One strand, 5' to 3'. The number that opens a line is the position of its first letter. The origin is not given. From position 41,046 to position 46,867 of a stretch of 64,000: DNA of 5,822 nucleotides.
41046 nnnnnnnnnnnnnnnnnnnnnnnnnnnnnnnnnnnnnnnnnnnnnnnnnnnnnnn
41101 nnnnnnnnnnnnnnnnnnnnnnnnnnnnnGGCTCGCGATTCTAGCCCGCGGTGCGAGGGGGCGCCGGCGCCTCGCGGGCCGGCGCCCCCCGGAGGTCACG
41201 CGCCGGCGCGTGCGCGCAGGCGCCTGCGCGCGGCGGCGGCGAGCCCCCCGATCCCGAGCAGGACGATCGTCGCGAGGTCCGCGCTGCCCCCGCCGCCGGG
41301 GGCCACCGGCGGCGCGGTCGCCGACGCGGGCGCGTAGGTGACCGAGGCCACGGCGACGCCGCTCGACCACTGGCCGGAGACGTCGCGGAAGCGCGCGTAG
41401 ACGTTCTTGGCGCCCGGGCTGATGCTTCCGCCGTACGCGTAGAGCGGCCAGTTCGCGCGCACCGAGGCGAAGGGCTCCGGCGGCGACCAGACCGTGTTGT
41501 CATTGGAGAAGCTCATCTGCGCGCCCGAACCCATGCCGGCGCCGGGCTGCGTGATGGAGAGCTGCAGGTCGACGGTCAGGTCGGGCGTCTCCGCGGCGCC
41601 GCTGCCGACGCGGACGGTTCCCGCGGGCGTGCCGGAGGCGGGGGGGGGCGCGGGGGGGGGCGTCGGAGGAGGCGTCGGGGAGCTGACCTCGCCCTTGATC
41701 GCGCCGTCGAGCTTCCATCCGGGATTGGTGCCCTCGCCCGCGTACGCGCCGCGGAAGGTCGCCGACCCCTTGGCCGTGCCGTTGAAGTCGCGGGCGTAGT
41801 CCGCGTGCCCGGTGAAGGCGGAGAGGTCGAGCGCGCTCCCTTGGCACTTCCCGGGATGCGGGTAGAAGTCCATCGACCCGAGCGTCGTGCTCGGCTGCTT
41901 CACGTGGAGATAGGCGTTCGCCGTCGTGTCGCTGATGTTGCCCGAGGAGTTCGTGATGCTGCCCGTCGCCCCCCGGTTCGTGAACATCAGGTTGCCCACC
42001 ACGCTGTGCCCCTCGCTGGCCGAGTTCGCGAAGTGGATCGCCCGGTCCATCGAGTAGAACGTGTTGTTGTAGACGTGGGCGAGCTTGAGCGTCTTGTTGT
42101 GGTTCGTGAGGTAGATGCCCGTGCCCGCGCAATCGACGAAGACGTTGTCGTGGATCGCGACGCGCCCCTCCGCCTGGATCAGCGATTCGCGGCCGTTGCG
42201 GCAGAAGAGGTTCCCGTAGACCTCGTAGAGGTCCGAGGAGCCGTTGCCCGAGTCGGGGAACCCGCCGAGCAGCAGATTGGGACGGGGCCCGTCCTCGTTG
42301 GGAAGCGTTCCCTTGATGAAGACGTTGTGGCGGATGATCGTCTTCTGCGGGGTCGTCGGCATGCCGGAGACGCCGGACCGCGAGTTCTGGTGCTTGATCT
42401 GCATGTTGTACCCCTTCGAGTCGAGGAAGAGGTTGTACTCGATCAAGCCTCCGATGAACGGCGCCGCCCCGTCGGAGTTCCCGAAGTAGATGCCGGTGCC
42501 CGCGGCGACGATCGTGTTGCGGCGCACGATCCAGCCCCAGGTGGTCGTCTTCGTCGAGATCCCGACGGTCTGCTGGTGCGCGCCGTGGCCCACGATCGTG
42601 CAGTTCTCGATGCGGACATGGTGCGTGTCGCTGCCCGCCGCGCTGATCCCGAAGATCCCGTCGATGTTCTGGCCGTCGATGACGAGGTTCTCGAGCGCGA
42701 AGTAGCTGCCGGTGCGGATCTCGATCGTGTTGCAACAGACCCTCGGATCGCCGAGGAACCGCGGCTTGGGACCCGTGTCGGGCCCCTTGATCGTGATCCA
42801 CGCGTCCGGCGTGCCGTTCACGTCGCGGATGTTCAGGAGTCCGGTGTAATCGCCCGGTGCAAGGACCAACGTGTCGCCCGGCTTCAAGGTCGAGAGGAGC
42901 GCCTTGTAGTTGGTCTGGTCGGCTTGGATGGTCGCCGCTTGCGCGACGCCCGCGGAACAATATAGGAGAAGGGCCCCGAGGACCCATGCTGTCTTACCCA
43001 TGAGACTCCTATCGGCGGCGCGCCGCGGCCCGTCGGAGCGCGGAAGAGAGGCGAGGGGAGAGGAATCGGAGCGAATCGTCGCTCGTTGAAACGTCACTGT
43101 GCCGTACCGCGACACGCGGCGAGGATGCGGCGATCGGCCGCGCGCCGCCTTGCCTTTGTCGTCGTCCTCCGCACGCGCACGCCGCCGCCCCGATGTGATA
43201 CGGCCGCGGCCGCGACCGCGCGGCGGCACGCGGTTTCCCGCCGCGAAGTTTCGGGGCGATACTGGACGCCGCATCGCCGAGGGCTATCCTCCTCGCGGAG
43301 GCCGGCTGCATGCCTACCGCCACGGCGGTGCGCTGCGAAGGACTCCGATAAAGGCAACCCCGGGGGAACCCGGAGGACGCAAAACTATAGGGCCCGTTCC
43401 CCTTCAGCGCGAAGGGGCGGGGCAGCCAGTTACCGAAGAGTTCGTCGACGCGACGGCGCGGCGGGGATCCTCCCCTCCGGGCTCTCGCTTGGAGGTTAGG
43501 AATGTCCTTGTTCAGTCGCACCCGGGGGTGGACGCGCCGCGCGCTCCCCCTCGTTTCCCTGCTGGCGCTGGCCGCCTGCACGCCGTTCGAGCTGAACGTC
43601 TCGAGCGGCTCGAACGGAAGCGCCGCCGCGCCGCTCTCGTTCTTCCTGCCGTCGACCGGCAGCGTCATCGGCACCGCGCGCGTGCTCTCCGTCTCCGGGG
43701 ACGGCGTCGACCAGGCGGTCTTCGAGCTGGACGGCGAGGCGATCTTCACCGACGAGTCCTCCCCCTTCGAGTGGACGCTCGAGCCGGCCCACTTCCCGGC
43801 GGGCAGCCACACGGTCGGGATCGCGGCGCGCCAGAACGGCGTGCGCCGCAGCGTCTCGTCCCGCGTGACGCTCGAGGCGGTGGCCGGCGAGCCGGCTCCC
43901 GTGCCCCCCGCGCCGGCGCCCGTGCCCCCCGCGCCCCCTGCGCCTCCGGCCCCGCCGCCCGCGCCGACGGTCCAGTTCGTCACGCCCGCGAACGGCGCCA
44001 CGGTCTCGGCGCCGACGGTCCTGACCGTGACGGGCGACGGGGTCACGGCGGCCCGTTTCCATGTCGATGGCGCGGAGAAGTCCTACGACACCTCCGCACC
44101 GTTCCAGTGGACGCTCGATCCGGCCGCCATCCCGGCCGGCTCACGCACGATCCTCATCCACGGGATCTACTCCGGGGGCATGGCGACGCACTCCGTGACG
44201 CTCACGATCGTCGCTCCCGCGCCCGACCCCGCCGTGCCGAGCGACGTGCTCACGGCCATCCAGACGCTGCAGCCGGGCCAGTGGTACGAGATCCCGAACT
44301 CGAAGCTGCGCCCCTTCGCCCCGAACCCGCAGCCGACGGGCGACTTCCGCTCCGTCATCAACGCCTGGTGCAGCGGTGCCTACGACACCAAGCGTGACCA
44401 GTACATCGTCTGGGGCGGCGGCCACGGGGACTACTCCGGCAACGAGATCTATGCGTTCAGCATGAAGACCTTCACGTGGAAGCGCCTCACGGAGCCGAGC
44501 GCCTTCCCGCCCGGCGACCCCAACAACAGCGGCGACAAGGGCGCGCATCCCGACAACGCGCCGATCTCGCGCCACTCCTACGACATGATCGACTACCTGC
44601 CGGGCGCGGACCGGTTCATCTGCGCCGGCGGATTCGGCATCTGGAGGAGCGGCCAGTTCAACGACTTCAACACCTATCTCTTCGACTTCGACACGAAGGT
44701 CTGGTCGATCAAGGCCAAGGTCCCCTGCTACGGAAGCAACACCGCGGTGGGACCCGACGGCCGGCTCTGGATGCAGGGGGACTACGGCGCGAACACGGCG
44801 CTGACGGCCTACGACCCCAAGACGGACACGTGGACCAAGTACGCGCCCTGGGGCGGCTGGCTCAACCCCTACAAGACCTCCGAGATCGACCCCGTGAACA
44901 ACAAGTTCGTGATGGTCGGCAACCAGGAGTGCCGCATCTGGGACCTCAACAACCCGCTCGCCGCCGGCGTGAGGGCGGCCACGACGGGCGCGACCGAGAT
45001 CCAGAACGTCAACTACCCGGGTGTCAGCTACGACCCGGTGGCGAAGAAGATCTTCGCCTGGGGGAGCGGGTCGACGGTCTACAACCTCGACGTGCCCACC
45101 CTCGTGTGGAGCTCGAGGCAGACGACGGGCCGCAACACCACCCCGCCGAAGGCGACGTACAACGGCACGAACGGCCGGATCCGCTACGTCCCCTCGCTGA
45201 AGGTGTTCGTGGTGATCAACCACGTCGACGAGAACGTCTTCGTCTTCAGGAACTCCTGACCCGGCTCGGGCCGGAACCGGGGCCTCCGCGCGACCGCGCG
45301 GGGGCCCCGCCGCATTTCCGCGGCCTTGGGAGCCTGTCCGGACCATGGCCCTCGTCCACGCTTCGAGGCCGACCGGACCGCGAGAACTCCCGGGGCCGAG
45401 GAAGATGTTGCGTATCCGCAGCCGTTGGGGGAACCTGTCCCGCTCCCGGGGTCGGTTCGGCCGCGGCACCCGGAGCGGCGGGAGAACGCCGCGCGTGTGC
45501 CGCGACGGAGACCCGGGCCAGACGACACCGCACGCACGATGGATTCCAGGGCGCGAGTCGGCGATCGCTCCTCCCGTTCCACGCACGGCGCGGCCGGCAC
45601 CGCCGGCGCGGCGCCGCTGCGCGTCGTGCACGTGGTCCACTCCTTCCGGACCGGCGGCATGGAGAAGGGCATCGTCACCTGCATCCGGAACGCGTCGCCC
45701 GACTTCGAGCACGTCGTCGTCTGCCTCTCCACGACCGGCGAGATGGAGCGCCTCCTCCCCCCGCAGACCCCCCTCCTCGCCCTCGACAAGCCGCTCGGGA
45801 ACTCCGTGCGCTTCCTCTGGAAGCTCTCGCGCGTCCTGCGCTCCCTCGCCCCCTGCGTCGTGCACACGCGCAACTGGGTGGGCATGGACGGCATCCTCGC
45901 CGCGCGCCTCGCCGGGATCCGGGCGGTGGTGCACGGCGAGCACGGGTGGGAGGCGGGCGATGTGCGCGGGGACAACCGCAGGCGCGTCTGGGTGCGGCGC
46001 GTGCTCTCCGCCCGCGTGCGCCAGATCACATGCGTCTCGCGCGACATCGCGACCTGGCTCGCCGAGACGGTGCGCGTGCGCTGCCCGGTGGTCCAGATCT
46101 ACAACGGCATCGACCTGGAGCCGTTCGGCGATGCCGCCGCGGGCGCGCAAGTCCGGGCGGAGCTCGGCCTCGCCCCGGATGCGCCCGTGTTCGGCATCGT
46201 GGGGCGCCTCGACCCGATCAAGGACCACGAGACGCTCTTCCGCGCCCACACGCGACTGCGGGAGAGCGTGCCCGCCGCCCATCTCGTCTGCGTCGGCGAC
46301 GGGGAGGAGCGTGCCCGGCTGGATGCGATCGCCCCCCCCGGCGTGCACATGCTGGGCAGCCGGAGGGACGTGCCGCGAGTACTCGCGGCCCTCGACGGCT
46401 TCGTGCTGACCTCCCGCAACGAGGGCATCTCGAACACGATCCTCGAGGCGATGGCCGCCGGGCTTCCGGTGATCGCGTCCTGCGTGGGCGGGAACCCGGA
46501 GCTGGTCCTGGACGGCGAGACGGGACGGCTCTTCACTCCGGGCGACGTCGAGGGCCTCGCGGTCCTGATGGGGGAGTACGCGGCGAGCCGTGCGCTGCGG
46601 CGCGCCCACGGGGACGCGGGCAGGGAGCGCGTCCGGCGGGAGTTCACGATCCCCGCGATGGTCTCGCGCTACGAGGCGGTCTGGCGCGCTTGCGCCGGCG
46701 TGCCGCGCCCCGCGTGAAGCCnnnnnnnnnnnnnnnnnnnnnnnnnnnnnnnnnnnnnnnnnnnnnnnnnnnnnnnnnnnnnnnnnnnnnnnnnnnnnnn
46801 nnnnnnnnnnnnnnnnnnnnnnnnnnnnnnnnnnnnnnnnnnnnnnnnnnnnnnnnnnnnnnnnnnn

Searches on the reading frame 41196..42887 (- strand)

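Call 36: search_protein_families(library=pfam, proteins=[window:41196-42887:-])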
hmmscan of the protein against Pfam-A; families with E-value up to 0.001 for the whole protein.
window:41196-42887:- (563 aa): 2 families
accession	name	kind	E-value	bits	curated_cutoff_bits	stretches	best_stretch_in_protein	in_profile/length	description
PF13229.12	Beta_helix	-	2.9e-07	30.7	25.9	1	109-296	2-153/158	Right handed beta helix region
PF05048.19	NosD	-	7.3e-06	26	23.6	1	221-316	71-160/212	Periplasmic copper-binding protein (NosD)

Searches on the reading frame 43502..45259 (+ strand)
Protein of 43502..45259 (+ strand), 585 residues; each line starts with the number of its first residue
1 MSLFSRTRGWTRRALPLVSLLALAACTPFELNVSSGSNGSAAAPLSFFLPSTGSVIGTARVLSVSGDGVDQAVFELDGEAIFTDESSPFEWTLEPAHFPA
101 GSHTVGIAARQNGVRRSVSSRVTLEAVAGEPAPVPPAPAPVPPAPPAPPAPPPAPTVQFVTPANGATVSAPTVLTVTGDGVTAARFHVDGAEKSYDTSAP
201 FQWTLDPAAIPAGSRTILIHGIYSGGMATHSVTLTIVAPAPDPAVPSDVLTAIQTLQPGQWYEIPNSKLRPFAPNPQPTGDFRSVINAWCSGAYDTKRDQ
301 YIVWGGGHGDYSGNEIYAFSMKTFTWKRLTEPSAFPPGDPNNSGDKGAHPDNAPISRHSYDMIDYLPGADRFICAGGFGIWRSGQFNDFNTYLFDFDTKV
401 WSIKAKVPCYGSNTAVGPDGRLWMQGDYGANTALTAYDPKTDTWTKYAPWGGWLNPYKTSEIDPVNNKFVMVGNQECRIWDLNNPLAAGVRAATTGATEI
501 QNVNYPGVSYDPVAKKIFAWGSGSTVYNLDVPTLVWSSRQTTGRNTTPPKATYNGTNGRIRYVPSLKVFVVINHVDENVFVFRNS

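Call 36: search_protein_families(library=pfam, proteins=[window:43502-45259:+])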
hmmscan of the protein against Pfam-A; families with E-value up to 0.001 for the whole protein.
window:43502-45259:+ (585 aa): 2 families
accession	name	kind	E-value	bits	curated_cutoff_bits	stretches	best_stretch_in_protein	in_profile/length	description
PF17957.7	Big_7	-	2.2e-14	54.3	24.1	2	155-217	1-68/70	Bacterial Ig domain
PF24681.1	Kelch_KLHDC2_KLHL20_DRC7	-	4.3e-08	33.2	50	1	291-473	55-220/221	KLHDC2/KLHL20/DRC7 Kelch-repeats domain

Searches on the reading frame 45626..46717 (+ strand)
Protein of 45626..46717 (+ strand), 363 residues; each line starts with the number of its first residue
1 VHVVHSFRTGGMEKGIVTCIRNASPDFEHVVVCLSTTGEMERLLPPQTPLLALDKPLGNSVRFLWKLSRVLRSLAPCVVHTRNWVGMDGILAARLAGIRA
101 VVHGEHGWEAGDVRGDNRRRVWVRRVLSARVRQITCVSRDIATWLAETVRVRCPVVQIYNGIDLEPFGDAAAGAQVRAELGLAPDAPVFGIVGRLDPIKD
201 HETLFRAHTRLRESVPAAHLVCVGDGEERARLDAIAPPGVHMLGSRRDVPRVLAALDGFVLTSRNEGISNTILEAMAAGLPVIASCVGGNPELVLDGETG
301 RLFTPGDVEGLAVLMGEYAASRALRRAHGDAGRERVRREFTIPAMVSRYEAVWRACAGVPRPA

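Call 36: search_protein_families(library=pfam, proteins=[window:45626-46717:+])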
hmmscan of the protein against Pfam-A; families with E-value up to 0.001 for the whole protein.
window:45626-46717:+ (363 aa): 5 families
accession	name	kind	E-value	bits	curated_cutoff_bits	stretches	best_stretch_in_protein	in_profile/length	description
PF13692.12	Glyco_trans_1_4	-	6e-32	111.3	27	1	187-312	2-133/142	Glycosyl transferases group 1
PF00534.26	Glycos_transf_1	-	7e-28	97.7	26.4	1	177-334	6-171/172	Glycosyl transferases group 1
PF13439.12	Glyco_transf_4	-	4.8e-20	72.7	28.5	1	10-165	2-169/170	Glycosyltransferase Family 4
PF13579.12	Glyco_trans_4_4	-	7.2e-10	39.9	29.7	1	27-161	19-158/158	Glycosyl transferase 4-like domain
PF13524.12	Glyco_trans_1_2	-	3.9e-09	37.1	25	1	246-343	35-136/144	Glycosyl transferase-like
